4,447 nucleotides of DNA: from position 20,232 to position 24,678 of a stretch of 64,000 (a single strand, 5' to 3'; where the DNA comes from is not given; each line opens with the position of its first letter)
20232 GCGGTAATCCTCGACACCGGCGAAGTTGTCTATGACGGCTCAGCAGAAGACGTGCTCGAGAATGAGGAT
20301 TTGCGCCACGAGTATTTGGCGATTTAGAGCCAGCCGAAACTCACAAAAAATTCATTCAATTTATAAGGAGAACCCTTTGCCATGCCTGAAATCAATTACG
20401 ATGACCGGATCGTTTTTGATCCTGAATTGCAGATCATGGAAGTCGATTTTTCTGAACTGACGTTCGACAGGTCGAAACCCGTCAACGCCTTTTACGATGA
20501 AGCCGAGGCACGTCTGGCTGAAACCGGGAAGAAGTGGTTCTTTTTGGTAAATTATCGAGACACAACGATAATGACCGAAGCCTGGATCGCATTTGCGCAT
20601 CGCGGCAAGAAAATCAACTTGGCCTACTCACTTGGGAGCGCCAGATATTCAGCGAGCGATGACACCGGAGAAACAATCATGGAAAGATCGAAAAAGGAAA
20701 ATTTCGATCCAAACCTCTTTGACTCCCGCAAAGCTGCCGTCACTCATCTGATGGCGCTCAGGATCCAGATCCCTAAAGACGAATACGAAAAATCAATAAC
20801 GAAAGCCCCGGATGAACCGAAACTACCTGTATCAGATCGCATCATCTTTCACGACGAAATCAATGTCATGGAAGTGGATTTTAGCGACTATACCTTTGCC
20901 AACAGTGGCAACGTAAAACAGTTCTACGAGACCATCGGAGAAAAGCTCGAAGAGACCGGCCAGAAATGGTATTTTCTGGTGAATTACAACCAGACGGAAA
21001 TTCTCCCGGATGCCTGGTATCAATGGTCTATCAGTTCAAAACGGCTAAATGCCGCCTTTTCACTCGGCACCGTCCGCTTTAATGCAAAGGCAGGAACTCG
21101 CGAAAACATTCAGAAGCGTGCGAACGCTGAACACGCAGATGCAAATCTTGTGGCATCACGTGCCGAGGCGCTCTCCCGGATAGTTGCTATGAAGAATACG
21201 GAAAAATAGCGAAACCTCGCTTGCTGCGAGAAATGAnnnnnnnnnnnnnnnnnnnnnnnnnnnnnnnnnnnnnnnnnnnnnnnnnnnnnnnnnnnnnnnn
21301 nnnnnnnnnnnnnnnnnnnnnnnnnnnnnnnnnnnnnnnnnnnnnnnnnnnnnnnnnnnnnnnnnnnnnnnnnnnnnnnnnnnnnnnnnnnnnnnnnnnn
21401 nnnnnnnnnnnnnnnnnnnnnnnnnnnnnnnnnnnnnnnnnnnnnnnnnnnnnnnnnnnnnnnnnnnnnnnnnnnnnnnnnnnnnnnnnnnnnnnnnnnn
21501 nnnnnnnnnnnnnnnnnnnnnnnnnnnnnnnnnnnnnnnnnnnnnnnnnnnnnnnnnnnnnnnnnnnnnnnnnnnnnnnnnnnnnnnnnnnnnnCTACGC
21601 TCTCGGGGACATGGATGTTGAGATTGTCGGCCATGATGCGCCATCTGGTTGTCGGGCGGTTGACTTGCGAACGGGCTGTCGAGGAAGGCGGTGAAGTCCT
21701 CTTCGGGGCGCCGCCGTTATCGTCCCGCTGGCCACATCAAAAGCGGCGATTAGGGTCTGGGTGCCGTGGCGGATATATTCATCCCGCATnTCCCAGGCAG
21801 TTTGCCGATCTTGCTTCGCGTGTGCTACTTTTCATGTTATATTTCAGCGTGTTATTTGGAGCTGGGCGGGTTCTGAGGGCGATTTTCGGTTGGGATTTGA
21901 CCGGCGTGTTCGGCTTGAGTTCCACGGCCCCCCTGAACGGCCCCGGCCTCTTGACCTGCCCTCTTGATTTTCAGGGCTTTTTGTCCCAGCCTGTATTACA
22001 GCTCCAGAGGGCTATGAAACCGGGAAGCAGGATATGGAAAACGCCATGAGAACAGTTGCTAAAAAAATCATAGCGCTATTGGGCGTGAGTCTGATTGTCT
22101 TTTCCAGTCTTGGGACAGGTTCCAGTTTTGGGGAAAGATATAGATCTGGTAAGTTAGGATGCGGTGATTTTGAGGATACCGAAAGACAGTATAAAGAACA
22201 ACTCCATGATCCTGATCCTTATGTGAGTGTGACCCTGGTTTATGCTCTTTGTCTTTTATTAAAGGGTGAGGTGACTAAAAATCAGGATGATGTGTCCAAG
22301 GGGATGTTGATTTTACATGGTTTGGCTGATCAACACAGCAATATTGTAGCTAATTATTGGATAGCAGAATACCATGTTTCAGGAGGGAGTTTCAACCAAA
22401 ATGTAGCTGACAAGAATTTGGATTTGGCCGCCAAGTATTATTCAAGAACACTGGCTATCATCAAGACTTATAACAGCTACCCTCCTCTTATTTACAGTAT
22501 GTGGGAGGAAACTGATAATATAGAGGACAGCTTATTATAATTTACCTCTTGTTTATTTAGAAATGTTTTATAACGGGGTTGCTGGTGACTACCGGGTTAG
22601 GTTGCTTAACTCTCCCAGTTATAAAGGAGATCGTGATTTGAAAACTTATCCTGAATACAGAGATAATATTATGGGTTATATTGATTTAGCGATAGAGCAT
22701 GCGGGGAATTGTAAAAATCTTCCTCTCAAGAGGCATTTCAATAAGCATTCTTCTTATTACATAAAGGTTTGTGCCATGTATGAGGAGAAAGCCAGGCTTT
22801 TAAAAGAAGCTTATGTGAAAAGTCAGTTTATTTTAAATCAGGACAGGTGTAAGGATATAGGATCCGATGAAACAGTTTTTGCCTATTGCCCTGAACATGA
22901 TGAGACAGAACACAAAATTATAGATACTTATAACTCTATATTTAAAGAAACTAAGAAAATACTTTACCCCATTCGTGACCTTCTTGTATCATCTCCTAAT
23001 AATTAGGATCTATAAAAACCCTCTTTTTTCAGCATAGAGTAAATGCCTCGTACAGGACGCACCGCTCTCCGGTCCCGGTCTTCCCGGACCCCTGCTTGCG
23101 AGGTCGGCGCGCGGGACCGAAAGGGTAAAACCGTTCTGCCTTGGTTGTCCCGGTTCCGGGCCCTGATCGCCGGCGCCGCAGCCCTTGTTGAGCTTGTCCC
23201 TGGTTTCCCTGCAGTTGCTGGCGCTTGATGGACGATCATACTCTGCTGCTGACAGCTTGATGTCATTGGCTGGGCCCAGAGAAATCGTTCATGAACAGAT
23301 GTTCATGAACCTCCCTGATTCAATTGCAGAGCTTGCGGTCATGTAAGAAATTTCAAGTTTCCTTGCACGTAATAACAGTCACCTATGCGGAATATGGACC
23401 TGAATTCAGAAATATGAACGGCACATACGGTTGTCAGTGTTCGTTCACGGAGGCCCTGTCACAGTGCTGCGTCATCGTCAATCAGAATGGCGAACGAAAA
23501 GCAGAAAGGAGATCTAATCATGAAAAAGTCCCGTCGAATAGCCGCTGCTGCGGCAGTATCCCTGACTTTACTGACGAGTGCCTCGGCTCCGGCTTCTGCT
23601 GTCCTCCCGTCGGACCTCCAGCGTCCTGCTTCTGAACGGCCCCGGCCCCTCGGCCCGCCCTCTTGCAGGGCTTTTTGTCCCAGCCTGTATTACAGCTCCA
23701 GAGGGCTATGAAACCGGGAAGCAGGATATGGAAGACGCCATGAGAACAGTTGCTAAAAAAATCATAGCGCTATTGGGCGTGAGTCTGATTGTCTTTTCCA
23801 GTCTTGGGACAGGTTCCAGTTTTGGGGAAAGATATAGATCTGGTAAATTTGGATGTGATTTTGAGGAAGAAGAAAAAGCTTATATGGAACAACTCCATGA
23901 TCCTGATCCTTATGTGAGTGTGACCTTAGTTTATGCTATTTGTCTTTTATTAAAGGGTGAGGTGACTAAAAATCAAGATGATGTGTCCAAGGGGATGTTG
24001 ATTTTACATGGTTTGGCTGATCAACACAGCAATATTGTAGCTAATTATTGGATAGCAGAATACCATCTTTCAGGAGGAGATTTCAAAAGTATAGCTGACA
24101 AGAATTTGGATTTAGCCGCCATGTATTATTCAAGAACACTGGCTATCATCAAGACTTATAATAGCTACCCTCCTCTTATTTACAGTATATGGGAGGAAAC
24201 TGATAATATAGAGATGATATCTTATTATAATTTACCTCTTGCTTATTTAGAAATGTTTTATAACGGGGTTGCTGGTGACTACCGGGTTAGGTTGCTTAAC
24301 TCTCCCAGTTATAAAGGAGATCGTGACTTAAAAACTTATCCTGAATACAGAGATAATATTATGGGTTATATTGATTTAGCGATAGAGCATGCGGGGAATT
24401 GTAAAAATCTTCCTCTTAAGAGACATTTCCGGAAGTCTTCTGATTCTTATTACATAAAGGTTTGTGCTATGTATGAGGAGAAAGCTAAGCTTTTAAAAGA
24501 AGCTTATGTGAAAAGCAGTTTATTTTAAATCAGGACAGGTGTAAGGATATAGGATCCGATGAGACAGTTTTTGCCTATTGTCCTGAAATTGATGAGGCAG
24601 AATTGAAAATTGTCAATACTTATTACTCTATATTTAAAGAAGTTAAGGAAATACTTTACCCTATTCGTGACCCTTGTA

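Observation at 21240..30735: IS630-family element split by an 8.39-kb insertion with a 6-bp target duplication; the ORF is restored in silico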

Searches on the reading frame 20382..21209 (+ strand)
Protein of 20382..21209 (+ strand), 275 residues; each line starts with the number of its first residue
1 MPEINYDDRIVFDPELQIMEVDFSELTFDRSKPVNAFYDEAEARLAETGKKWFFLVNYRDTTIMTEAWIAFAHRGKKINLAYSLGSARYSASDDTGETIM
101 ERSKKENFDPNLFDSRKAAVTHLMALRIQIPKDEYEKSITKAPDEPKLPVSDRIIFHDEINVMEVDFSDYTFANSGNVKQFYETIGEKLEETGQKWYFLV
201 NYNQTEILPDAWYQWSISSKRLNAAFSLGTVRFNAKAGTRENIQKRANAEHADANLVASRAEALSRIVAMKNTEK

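Call 10: search_protein_families(library=pfam, proteins=[window:20382-21209:+], max_evalue=0.01)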
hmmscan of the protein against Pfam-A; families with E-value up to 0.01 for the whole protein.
window:20382-21209:+ (275 aa): 0 families

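Call 20: find_encoding_contigs(protein=window:20382-21209:+, flank=10000, max_places=10)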
Protein window:20382-21209:+ (275 aa): 4 contigs read that carry it; 4 places shown.
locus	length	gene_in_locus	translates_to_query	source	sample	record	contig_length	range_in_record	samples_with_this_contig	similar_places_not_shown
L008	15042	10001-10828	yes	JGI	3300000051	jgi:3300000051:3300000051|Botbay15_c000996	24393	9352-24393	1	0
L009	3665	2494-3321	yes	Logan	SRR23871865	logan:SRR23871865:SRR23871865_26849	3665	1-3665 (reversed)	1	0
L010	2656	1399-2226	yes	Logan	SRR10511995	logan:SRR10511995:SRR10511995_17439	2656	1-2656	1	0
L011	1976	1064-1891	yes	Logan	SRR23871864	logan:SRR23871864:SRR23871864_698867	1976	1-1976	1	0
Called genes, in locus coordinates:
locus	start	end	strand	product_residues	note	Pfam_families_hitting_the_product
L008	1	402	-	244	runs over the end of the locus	-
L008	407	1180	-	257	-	PF00106:adh_short, PF01370:Epimerase (faint), PF08659:KR, PF13561:adh_short_C2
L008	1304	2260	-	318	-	-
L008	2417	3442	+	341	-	PF12849:PBP_like_2, PF13531:SBP_bac_11 (weak)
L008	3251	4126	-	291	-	PF12728:HTH_17, PF12727:PBP_like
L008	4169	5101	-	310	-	PF02737:3HCDH_N, PF00725:3HCDH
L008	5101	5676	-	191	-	-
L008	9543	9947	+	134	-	-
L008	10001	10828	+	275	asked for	-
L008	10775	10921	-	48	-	-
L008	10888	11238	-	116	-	PF13358:DDE_3 (weak)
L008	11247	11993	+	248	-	PF00155:Aminotran_1_2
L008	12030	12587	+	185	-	-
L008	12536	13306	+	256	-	PF13433:Peripla_BP_5, PF13458:Peripla_BP_6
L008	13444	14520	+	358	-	PF02653:BPD_transp_2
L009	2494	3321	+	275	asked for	-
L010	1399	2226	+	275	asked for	-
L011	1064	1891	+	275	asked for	-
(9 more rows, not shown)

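Call 26: search_protein_families(library=ncbifam, proteins=[window:20382-21209:+], max_evalue=0.001)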
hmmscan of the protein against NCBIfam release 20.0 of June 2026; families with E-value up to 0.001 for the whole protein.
window:20382-21209:+ (275 aa): 0 families

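Call 50: find_related_loci(query=window:20382-21209:+, collection=genome_contigs, flank=10000)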
Query window:20382-21209:+ (275 aa) in genome_contigs; peptide patterns used: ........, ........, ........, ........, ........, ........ (x = any residue, [..] = any of these).
68 stretches matched a pattern; 8 encode a relative of the query (tblastn E <= 1e-3); 8 distinct loci.
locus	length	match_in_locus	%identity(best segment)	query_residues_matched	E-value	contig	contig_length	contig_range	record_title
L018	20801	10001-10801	62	2-272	4e-114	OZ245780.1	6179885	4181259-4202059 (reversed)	MAG: Methyloligellaceae bacterium isolate e8f213a8-9c07-40cb-8a79-f3adc64ccac1 genome assembly, chromosome: 1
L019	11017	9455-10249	53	6-272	2e-96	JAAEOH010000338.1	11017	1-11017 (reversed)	MAG: Hyphomicrobiales bacterium isolate Cca_2 CcaG_CONTIG2918012, whole genome shotgun sequence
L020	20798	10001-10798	52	6-272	3e-95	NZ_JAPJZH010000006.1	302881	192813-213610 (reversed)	Hoeflea poritis strain E7-10 NODE_6_length_302881_cov_110.228082, whole genome shotgun sequence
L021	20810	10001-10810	53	5-271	1e-94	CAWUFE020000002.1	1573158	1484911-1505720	MAG: Rhizobiaceae bacterium isolate 2a1c93a1-b5bb-4fff-98e9-bbfee3ad1fdc genome assembly, contig: contig_2, whole genome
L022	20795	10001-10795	52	6-271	5e-91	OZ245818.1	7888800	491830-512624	MAG: Hoeflea sp. isolate 46c4322e-39e3-4f6d-b306-f099e3b1c066 genome assembly, chromosome: 1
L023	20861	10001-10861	52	6-271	1e-91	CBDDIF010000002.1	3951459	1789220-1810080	MAG: Hoeflea sp. isolate de7d1fd8-3844-4ab1-894f-cffbf416fd34 genome assembly, contig: contig_2, whole genome shotgun se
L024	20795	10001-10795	51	6-271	1e-89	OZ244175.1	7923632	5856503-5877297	MAG: Hoeflea sp. isolate b91fc3f4-b724-4702-9b56-207046c8be30 genome assembly, chromosome: 1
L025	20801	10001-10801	61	2-272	4e-113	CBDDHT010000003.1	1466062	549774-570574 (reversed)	MAG: Methyloligellaceae bacterium isolate c3c507ba-ec01-4e02-bce8-0f298382d81c genome assembly, contig: contig_3, whole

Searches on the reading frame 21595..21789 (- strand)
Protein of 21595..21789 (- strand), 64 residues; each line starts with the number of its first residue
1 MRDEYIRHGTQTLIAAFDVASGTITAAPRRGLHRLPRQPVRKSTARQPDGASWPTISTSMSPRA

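Call 46: find_encoding_contigs(protein=window:21595-21789:-, flank=10000, max_places=10)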
Protein window:21595-21789:- (64 aa): no gene with exactly this product is on record in the collection.

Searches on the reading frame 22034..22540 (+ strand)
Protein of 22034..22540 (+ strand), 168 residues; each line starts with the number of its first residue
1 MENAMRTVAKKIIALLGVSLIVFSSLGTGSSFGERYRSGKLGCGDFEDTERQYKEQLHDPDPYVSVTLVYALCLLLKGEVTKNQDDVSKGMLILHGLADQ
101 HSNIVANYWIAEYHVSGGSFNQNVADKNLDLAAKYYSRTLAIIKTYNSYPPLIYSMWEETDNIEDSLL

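Call 10: search_protein_families(library=pfam, proteins=[window:22034-22540:+], max_evalue=0.01)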
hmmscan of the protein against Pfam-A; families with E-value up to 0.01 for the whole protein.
window:22034-22540:+ (168 aa): 1 family
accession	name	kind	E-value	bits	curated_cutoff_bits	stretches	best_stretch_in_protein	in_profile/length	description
PF12717.13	Cnd1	-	0.0037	17.8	26.4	1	49-110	22-80/162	non-SMC mitotic condensation complex subunit 1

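Call 38: find_encoding_contigs(protein=window:22034-22540:+, flank=10000, max_places=10)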
Protein window:22034-22540:+ (168 aa): no gene with exactly this product is on record in the collection.

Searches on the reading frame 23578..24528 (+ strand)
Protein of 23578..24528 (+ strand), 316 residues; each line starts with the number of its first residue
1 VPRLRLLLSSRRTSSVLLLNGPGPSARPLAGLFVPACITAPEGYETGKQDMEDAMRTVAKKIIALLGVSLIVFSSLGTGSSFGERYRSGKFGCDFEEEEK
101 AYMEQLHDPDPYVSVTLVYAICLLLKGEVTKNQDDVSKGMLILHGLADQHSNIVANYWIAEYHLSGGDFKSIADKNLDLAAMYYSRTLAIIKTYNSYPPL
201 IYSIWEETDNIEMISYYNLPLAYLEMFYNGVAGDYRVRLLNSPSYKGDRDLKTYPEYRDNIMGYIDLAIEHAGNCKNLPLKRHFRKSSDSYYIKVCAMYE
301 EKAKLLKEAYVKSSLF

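Call 10: search_protein_families(library=pfam, proteins=[window:23578-24528:+], max_evalue=0.01)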
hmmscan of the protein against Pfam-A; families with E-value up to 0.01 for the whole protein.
window:23578-24528:+ (316 aa): 0 families

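Call 11: search_protein_families(library=padloc, proteins=[window:23578-24528:+], max_evalue=0.01)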
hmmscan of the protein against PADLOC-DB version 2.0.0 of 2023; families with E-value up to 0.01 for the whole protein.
window:23578-24528:+ (316 aa): 0 families

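Call 26: search_protein_families(library=ncbifam, proteins=[window:23578-24528:+], max_evalue=0.001)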
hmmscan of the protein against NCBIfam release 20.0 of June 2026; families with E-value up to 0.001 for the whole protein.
window:23578-24528:+ (316 aa): 0 families

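Call 66: find_homologous_proteins(query=window:23728-24525:+, max_evalue=0.001)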
Query seq(266 aa) (266 aa): 77 proteins with E <= 0.001 among 832 candidates.
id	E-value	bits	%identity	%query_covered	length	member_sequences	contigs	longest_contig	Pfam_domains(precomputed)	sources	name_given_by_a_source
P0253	2.4e-175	599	100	100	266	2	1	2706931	-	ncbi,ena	-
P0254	5.8e-139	480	92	88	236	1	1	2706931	-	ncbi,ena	-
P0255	1.8e-132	459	84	88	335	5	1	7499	-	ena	-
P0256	8.9e-132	456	81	96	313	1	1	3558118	-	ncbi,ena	-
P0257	1.3e-131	456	80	97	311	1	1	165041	-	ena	-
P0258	1.4e-131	456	80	96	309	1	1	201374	-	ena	-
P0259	1.4e-131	456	80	99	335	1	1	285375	-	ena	-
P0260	4.1e-131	454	79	96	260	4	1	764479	-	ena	-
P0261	5.2e-131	454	79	96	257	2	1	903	-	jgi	-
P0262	6.6e-131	453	79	96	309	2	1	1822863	-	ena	-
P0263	8.4e-131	453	79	96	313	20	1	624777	-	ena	-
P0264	1.2e-130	453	79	96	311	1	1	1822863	-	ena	-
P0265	1.5e-130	452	78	100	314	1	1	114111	-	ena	-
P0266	1.8e-130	452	78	96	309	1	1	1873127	-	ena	-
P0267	6.4e-130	450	79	96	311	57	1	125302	-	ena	-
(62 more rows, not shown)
